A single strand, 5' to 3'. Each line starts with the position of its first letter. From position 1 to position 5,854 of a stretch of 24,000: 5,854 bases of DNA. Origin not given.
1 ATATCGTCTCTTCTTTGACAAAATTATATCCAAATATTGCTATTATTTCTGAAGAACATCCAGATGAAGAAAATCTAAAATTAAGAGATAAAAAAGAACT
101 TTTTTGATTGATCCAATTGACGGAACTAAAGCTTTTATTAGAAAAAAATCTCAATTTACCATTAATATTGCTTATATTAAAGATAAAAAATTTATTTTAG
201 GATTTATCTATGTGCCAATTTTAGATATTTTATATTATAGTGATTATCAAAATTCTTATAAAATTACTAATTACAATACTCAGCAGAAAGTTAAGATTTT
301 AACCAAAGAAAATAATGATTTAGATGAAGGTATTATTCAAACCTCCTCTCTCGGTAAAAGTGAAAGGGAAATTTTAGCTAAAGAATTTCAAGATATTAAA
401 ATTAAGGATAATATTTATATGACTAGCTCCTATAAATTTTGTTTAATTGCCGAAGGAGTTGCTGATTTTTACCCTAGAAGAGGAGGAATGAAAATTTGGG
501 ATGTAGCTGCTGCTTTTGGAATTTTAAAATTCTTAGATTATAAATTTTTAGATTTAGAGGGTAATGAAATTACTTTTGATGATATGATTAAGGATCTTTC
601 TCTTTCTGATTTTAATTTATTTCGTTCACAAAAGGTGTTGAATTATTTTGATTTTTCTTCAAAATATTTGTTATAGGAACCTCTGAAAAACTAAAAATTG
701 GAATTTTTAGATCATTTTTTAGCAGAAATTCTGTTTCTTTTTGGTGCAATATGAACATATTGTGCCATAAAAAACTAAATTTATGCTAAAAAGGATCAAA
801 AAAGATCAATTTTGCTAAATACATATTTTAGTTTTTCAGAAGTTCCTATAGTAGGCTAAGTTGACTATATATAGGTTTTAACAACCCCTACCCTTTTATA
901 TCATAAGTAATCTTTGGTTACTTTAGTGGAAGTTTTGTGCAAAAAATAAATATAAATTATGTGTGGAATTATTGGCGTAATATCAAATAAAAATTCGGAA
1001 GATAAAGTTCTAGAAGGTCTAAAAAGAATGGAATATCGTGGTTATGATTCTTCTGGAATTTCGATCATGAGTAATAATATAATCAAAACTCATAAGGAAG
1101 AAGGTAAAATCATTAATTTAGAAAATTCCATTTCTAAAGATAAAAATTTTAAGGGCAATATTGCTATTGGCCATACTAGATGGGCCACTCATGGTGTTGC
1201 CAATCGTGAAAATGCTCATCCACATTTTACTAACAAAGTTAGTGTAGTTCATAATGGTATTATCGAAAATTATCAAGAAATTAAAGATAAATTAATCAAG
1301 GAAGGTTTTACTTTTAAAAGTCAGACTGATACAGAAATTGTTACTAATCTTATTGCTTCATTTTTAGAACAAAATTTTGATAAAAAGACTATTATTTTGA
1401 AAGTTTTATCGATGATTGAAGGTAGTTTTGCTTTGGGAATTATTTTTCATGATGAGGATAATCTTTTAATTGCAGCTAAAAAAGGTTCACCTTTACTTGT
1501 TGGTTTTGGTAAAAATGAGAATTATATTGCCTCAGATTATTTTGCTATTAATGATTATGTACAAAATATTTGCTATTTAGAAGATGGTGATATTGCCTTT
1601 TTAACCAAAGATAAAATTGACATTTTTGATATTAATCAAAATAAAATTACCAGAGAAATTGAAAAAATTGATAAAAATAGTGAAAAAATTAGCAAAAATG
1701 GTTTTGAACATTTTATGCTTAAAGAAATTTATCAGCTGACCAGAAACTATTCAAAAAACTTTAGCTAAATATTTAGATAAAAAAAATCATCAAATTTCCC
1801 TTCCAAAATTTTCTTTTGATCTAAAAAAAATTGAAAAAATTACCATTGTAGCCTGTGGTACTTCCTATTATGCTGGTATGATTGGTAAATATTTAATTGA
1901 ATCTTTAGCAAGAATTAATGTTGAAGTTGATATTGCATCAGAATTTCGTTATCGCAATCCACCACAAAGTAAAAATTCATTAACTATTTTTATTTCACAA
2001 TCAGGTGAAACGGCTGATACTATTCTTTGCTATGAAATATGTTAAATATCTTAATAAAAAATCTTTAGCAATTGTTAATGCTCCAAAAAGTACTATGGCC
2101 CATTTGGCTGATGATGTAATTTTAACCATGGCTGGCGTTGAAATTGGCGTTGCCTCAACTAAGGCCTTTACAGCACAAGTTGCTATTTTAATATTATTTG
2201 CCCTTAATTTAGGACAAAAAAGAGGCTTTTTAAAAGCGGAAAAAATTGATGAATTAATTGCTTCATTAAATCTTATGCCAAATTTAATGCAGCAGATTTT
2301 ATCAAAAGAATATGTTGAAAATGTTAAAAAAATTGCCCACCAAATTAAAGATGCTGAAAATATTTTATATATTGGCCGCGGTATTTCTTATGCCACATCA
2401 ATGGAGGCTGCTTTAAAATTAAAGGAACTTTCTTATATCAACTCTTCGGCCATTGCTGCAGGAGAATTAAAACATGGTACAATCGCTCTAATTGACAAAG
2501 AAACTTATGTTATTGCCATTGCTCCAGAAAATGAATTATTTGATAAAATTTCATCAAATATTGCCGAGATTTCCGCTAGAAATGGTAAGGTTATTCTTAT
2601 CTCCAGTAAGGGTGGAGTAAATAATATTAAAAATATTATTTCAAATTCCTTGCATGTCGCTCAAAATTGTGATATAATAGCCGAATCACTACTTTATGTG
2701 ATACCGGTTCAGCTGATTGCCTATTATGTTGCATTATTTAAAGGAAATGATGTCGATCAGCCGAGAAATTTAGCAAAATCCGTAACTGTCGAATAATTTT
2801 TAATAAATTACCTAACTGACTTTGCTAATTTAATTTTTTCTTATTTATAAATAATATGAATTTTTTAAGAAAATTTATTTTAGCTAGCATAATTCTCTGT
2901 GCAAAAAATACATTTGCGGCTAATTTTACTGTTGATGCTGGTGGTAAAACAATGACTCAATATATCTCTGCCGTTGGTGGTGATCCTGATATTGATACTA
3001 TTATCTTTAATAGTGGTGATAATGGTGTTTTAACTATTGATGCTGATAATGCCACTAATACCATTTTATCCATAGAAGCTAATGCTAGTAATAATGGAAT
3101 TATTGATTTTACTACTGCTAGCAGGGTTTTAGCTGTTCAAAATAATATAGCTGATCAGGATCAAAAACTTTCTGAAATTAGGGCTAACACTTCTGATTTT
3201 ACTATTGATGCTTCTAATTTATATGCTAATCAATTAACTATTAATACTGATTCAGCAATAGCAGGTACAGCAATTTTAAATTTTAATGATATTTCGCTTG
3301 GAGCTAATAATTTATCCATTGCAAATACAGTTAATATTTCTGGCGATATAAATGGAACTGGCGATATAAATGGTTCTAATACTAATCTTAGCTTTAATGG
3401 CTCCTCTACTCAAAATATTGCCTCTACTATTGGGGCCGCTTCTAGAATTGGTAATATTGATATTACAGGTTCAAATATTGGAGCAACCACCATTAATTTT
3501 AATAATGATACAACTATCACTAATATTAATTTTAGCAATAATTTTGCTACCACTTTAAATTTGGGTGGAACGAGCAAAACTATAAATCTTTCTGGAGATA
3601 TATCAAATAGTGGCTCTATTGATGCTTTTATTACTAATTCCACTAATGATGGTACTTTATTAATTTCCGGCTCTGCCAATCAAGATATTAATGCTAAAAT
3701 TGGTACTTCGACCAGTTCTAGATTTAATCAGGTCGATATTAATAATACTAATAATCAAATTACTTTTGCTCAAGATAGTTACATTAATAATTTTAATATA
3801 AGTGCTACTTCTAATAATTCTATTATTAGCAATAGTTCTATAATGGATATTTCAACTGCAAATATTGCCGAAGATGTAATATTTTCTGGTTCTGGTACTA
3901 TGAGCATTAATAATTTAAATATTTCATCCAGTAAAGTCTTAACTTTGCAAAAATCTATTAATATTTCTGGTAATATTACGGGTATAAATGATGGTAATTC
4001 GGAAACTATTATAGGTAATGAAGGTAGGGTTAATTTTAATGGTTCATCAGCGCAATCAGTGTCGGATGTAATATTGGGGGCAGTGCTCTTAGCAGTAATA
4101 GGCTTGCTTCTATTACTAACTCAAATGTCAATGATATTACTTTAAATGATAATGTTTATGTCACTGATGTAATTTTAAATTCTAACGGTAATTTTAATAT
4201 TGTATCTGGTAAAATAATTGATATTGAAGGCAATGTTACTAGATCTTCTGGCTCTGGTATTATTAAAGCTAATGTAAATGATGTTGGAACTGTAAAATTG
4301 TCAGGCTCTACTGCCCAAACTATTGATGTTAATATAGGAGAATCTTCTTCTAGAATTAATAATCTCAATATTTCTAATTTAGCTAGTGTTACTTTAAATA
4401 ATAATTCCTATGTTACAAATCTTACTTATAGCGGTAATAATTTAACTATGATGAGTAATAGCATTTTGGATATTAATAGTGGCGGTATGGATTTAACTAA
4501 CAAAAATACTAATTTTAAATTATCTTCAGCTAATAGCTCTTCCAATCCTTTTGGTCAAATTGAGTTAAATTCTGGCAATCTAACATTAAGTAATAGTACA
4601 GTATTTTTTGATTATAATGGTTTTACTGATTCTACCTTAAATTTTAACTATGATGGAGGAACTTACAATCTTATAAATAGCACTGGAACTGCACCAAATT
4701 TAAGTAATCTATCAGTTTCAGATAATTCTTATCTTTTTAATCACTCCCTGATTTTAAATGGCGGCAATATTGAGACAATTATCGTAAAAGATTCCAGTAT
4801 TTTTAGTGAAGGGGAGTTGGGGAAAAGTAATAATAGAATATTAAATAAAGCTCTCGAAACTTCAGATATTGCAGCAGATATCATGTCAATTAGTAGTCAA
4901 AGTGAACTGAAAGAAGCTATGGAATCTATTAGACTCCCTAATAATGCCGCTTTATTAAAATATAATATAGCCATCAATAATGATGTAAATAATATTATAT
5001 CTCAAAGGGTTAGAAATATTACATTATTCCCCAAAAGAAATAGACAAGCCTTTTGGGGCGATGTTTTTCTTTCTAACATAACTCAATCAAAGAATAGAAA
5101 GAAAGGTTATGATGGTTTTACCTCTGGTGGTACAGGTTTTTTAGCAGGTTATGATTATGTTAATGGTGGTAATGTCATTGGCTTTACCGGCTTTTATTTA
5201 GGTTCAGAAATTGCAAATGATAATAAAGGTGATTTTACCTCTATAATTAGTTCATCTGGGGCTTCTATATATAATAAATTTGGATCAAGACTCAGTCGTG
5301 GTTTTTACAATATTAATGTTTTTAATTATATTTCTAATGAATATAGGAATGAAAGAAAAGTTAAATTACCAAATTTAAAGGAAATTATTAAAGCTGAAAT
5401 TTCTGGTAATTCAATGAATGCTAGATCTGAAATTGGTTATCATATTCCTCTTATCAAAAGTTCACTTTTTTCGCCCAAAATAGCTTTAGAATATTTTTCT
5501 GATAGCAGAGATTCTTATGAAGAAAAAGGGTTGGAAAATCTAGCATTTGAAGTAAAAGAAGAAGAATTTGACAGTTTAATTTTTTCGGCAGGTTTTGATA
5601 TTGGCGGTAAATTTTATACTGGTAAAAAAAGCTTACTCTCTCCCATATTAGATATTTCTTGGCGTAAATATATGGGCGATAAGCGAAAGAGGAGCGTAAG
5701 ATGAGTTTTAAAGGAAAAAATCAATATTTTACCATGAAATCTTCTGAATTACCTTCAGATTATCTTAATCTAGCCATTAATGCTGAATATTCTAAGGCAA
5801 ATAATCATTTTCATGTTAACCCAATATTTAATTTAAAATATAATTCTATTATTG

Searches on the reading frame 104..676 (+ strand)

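Call 15: search_protein_families(library=pfam, proteins=[window:104-676:+])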
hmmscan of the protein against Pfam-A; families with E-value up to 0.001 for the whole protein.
window:104-676:+ (190 aa): 1 family
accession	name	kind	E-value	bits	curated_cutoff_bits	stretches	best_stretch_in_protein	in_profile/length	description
PF00459.30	Inositol_P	-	2.3e-26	93.3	27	1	2-158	89-245/271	Inositol monophosphatase family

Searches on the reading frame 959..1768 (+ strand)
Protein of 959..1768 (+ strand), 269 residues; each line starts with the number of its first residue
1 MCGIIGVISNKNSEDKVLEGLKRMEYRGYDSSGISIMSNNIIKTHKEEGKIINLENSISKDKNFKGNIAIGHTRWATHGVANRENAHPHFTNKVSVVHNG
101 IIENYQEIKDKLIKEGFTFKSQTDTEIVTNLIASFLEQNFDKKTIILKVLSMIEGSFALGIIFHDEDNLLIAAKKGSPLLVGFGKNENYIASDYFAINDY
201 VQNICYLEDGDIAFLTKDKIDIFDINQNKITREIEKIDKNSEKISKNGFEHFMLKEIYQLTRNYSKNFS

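Call 15: search_protein_families(library=pfam, proteins=[window:959-1768:+])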
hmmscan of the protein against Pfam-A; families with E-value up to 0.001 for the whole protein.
window:959-1768:+ (269 aa): 3 families
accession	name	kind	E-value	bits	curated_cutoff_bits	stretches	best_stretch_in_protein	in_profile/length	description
PF13522.11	GATase_6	-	9.1e-18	65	27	1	65-192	9-129/130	Glutamine amidotransferase domain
PF13537.11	GATase_7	-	4.5e-14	52.9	25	1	82-196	9-120/123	Glutamine amidotransferase domain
PF13230.11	GATase_4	-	7.2e-05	22.3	23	1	58-145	63-151/272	Glutamine amidotransferases class-II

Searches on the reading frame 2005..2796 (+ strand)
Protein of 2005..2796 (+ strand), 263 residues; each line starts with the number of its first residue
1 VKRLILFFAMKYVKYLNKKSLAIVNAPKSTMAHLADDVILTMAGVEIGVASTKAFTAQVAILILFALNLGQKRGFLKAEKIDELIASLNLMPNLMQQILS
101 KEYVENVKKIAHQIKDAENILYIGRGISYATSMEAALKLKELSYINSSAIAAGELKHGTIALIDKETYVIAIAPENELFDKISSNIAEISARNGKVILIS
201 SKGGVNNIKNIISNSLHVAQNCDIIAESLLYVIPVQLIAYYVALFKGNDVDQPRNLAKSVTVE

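Call 15: search_protein_families(library=pfam, proteins=[window:2005-2796:+])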
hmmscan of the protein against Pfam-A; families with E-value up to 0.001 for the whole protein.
window:2005-2796:+ (263 aa): 1 family
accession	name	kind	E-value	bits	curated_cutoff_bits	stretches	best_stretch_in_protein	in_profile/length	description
PF01380.27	SIS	-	7e-27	94.2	25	2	114-244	2-129/131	SIS domain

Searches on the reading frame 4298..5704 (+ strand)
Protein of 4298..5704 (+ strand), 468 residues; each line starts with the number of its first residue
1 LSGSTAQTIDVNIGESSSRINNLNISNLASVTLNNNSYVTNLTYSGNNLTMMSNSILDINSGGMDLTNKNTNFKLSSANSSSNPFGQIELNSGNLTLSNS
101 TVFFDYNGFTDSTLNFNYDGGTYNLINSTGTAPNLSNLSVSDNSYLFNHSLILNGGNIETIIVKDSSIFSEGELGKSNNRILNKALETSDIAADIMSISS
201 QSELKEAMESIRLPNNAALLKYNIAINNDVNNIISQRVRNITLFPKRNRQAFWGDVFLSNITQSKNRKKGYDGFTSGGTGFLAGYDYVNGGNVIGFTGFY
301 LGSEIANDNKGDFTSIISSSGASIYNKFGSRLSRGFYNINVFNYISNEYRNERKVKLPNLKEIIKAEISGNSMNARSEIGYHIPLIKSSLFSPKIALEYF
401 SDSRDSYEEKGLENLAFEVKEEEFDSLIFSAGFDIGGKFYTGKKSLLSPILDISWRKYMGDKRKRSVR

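Call 15: search_protein_families(library=pfam, proteins=[window:4298-5704:+])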
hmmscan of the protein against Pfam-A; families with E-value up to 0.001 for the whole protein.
window:4298-5704:+ (468 aa): 1 family
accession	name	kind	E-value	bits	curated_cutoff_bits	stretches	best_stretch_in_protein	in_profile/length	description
PF03797.25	Autotransporter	-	7.9e-25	88.5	26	1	253-466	2-209/255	Autotransporter beta-domain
